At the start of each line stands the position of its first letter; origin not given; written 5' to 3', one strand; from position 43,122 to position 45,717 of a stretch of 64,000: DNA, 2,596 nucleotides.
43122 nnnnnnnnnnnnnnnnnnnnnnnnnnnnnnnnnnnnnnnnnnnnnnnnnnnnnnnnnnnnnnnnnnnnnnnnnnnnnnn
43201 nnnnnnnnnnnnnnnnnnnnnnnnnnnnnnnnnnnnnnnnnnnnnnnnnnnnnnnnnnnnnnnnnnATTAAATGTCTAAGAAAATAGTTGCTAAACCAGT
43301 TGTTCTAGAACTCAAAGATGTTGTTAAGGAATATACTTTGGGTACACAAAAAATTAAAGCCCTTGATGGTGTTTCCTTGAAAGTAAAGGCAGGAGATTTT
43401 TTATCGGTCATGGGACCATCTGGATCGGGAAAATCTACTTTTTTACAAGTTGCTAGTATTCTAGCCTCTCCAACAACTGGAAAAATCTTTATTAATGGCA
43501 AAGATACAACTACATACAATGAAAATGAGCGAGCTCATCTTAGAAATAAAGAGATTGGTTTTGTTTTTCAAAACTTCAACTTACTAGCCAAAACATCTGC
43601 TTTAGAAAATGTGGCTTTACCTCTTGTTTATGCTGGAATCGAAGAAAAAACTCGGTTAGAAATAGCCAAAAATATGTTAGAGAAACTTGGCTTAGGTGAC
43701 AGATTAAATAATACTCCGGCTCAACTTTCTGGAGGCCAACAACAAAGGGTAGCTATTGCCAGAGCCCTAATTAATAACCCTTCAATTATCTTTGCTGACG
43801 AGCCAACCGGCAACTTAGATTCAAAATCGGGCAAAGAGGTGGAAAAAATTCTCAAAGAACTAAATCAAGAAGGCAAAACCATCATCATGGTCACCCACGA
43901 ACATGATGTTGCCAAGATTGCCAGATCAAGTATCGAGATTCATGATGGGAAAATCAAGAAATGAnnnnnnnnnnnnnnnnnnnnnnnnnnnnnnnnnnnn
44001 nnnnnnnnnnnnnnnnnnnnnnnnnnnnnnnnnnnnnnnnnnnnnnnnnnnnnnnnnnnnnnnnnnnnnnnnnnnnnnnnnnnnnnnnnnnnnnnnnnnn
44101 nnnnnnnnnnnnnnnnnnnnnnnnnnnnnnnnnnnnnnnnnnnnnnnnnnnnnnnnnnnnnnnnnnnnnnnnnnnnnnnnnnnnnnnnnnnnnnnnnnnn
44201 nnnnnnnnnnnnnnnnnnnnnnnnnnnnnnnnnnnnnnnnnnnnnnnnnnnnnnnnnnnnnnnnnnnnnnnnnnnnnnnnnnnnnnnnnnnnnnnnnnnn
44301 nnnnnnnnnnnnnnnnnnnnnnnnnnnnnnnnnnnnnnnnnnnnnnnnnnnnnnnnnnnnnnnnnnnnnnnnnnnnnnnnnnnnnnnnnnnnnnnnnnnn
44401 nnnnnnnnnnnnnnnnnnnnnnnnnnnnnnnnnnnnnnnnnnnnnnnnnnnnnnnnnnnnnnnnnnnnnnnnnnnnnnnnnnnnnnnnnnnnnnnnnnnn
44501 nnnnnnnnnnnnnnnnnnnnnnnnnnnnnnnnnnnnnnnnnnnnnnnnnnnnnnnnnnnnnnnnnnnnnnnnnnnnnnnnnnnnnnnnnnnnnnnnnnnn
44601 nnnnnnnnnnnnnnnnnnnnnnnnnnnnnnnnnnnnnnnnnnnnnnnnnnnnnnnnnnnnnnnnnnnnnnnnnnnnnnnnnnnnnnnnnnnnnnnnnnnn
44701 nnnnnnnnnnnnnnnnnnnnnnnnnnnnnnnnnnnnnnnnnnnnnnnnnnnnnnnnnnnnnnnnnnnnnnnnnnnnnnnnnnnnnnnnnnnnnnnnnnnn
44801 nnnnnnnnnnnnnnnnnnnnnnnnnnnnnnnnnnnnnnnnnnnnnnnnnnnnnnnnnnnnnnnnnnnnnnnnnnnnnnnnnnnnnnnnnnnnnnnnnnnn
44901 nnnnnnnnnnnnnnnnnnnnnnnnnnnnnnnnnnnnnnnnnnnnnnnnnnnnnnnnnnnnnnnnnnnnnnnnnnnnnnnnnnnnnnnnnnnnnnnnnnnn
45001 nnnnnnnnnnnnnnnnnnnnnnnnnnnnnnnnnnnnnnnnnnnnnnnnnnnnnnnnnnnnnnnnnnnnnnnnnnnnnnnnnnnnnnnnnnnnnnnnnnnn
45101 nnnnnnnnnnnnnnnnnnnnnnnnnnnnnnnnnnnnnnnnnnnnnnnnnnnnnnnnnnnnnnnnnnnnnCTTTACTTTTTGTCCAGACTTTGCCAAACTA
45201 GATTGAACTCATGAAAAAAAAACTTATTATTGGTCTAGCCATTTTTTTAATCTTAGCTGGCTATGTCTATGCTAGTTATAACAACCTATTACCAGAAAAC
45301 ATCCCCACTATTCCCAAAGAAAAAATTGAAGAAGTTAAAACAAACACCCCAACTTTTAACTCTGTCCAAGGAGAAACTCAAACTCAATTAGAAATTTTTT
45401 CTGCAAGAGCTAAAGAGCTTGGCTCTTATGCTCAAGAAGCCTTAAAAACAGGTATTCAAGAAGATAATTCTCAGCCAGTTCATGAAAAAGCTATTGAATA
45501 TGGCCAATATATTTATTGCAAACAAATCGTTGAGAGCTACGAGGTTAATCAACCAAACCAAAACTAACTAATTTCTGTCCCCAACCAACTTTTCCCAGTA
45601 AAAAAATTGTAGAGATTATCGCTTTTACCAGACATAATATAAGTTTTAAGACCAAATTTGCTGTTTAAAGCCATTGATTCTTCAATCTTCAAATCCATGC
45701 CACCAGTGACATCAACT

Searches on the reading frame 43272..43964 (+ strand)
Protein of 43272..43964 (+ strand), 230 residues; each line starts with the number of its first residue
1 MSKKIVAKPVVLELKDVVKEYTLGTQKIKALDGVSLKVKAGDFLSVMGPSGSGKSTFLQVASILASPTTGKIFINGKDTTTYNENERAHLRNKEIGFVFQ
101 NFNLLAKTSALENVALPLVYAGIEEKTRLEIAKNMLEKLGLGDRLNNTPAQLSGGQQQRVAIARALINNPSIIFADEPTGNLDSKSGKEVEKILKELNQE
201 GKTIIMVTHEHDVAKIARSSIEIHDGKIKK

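Call 92: search_protein_families(library=ncbifam, proteins=[window:43272-43964:+], max_evalue=0.001)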
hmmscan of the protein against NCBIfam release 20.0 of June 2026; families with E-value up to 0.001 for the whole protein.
window:43272-43964:+ (230 aa): 190 families (the best 25 are shown)
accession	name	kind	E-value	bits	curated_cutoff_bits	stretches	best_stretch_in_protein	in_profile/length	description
NF007826.0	PRK10535.1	equivalog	6.9e-74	249.3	966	1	11-228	4-221/648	macrolide ABC transporter ATP-binding protein/permease MacB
NF038007.1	ABC_ATP_DarD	equivalog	8.6e-71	237.9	375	1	12-228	2-218/218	darobactin export ABC transporter ATP-binding protein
TIGR02211.1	LolD_lipo_ex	equivalog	3e-70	236.2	307.75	1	11-229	1-220/221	lipoprotein-releasing ABC transporter ATP-binding protein LolD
TIGR02673.1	FtsE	equivalog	7e-64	215.4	264.85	1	12-226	2-213/214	cell division ATP-binding protein FtsE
TIGR03608.1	L_ocin_972_ABC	subfamily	1.4e-61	207.5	254.85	1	25-223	8-206/206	putative bacteriocin export ABC transporter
NF007879.0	PRK10584.1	equivalog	3.2e-61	207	336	1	11-229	6-225/228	putative ABC transporter ATP-binding protein YbbA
NF008639.0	PRK11629.1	equivalog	1e-57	195.2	360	1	10-229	5-225/234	lipoprotein-releasing ABC transporter ATP-binding protein LolD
TIGR02982.1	heterocyst_DevA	subfamily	3e-56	190.5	295.8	1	11-229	1-220/220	ABC exporter ATP-binding subunit, DevA family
TIGR02314.1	ABC_MetN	equivalog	1.9e-51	175.1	499.7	1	12-221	2-211/343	methionine ABC transporter ATP-binding protein MetN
NF007027.0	PRK09493.1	equivalog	1.4e-50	171.9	379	1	12-229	2-215/240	glutamine ABC transporter ATP-binding protein GlnQ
NF040933.2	ABC_arch_GlcV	equivalog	2.7e-50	171.2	450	1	12-229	3-221/357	glucose ABC transporter ATP-binding protein GlcV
TIGR02315.1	ABC_phnC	equivalog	1.6e-49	168.5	266.1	1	11-227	1-223/243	phosphonate ABC transporter ATP-binding protein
TIGR01186.1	proV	subfamily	1.3e-46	159.4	326.6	1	28-228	6-208/363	betaine/proline/choline family ABC transporter ATP-binding protein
TIGR04521.1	ECF_ATPase_2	equivalog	1.3e-46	159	330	1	13-229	2-224/279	energy-coupling factor transporter ATPase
NF008428.0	PRK11264.1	equivalog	2.7e-46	157.8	406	1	12-228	4-222/250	L-cystine ABC transporter ATP-binding protein TcyN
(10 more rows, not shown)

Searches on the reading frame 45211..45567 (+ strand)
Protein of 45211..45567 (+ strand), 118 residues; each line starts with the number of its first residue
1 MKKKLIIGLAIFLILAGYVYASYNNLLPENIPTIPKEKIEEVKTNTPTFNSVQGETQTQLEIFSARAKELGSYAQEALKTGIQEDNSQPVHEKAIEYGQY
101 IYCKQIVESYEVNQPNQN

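Call 71: search_protein_families(library=pfam, proteins=[window:45211-45567:+], max_evalue=0.01)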
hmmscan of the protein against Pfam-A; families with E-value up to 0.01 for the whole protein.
window:45211-45567:+ (118 aa): 0 families

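Call 92: search_protein_families(library=ncbifam, proteins=[window:45211-45567:+], max_evalue=0.001)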
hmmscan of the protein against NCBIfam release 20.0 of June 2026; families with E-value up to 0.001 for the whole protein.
window:45211-45567:+ (118 aa): 0 families
